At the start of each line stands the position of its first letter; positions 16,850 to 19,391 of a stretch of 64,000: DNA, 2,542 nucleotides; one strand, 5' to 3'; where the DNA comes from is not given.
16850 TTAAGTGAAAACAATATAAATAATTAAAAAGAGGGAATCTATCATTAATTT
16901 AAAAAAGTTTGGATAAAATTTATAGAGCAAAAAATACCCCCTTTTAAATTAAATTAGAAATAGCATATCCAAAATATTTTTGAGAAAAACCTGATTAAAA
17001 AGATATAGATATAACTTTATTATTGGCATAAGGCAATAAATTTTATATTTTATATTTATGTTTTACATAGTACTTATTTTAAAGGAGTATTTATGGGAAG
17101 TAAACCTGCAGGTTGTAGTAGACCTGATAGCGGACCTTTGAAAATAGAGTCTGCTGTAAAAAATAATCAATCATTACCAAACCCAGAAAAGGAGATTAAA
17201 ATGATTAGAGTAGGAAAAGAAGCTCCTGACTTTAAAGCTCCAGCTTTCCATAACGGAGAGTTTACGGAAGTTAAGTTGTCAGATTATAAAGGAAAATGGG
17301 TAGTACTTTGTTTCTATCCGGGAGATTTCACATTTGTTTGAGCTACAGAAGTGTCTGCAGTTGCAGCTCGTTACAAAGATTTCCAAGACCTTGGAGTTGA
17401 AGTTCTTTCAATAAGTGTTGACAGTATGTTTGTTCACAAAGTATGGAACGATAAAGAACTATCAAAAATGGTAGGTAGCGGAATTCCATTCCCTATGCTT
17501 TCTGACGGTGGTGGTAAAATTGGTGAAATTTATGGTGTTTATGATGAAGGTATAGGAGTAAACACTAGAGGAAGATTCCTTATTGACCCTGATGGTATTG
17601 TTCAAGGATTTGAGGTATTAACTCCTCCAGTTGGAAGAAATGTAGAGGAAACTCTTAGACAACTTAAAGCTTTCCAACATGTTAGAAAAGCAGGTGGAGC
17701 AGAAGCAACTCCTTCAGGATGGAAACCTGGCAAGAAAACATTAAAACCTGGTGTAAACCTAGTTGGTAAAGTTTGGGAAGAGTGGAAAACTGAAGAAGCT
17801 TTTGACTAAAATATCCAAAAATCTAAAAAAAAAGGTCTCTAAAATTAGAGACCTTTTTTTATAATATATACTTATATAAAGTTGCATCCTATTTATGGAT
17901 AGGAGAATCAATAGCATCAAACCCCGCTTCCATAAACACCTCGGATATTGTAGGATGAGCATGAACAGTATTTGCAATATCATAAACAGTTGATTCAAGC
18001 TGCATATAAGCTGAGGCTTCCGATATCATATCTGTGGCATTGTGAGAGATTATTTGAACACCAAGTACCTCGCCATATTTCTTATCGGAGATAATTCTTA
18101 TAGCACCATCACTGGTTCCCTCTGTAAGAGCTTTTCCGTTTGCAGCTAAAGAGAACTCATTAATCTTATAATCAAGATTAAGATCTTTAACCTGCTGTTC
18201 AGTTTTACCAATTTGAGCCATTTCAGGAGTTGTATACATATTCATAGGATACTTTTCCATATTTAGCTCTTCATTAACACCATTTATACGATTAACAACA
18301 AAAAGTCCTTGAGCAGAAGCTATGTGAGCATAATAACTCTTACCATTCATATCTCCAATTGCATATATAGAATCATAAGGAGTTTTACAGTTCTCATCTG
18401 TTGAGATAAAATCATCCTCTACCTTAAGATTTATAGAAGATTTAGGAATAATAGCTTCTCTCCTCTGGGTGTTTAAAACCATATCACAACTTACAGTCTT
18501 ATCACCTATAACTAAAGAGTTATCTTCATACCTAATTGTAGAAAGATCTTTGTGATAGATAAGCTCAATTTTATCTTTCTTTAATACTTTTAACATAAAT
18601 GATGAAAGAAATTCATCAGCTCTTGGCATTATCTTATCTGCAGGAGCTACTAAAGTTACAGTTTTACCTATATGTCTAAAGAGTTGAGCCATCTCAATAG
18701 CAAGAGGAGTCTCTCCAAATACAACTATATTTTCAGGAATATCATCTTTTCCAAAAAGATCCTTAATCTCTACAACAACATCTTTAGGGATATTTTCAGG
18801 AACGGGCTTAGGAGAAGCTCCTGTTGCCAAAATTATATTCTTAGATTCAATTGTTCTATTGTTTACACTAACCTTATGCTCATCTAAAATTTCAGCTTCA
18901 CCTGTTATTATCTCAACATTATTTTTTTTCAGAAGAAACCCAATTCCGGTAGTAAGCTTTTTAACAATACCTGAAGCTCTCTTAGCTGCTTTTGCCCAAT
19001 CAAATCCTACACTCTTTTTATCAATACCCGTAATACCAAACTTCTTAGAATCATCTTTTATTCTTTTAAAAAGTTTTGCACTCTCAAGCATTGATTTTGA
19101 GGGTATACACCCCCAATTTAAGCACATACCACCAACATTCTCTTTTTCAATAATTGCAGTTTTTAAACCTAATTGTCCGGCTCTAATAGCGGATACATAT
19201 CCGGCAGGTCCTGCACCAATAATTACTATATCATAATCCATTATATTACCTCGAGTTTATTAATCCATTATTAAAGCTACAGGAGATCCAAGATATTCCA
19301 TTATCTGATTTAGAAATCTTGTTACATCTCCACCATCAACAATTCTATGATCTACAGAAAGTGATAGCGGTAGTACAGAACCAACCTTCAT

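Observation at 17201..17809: Peroxiredoxin with in-frame TGA at the catalytic cysteine: probable selenoprotein split into two ORFs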

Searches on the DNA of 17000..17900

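Call 45: search_rna_families(source=window, start=17000, end=17900, threshold=evalue, max_evalue=10)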
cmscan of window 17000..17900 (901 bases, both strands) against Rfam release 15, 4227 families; matches with E-value up to 10: 27.
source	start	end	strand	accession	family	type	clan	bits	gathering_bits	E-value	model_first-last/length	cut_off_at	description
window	17821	17865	-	RF02075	STnc230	Gene; sRNA;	-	27.8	50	0.095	39-83/83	no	Enterobacterial sRNA STnc230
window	17785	17861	+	RF01859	Phe_leader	Cis-reg; leader;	-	26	55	0.063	1-125/125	no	Phenylalanine leader peptide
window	17798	17861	+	RF00506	Thr_leader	Cis-reg; leader;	-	24.3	55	0.042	1-118/118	no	Threonine operon leader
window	17829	17890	-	RF02057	STnc40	Gene; sRNA;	-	24.1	45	0.12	1-70/70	no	Salmonella enterica sRNA STnc40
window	17786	17865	+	RF02053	STnc430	Gene; sRNA;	-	23.6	47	0.32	1-162/162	no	Enterobacterial sRNA STnc430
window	17795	17858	+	RF02057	STnc40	Gene; sRNA;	-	22.3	45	0.33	1-70/70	no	Salmonella enterica sRNA STnc40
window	17773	17858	+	RF02379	csRNA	Gene; sRNA;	-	21.7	57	3.4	1-93/93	no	Cia-dependent small RNA csRNA1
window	17826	17900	-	RF00506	Thr_leader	Cis-reg; leader;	-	20.3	55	0.38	38-118/118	5'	Threonine operon leader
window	17822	17893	-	RF02064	STnc370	Gene; sRNA;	-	20.1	54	9.1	1-71/71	no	Enterobacterial sRNA STnc370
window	17824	17862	+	RF04157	MIR9486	Gene; miRNA;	-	19.3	100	0.5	1-119/119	no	MIR9486 microRNA precursor family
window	17783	17866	+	RF02075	STnc230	Gene; sRNA;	-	18.6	50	7.3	1-83/83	no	Enterobacterial sRNA STnc230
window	17818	17867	-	RF02362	Yfr10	Gene; sRNA;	-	18.2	43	7.9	1-78/78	no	Cyanobacterial functional RNA 10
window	17829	17900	-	RF00082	SraG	Gene; sRNA;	-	17.8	50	2.3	109-177/177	5'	SraG RNA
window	17712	17858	+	RF00082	SraG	Gene; sRNA;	-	17.7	50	2.3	1-177/177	no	SraG RNA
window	17824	17863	-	RF04197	mir-9457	Gene; miRNA;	-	16.9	90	3.3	17-53/68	no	mir-9457 microRNA precursor family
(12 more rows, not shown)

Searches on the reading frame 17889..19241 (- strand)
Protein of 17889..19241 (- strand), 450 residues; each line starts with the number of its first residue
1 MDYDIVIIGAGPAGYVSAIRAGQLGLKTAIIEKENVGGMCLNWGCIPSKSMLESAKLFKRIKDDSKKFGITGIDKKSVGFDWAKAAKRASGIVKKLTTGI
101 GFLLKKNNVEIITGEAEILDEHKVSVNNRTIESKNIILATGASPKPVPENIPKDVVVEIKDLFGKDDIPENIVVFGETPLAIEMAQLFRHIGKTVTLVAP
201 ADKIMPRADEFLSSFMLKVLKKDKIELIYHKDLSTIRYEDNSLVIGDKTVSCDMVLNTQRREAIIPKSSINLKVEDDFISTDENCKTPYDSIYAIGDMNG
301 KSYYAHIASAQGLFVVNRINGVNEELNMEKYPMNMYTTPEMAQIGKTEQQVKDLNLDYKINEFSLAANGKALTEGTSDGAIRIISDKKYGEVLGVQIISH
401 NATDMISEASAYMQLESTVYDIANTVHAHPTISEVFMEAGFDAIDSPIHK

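Call 21: list_cluster_members(proteins=[P0085, window:17889-19241:-, window:8767-10116:+])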
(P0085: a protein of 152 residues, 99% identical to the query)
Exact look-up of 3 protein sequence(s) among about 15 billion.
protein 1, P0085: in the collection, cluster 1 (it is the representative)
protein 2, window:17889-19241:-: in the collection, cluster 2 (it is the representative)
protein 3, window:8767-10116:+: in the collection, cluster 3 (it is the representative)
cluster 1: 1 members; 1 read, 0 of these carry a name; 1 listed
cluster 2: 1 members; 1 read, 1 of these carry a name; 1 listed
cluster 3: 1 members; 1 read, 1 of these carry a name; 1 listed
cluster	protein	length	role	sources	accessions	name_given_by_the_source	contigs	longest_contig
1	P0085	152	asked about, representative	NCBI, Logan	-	-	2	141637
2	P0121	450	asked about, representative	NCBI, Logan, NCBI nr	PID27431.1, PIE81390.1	MAG: dihydrolipoyl dehydrogenase [Candidatus Cloacimonadota bacterium]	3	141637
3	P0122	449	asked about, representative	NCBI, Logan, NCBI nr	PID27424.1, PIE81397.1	MAG: ribosome biogenesis GTPase Der [Candidatus Cloacimonadota bacterium]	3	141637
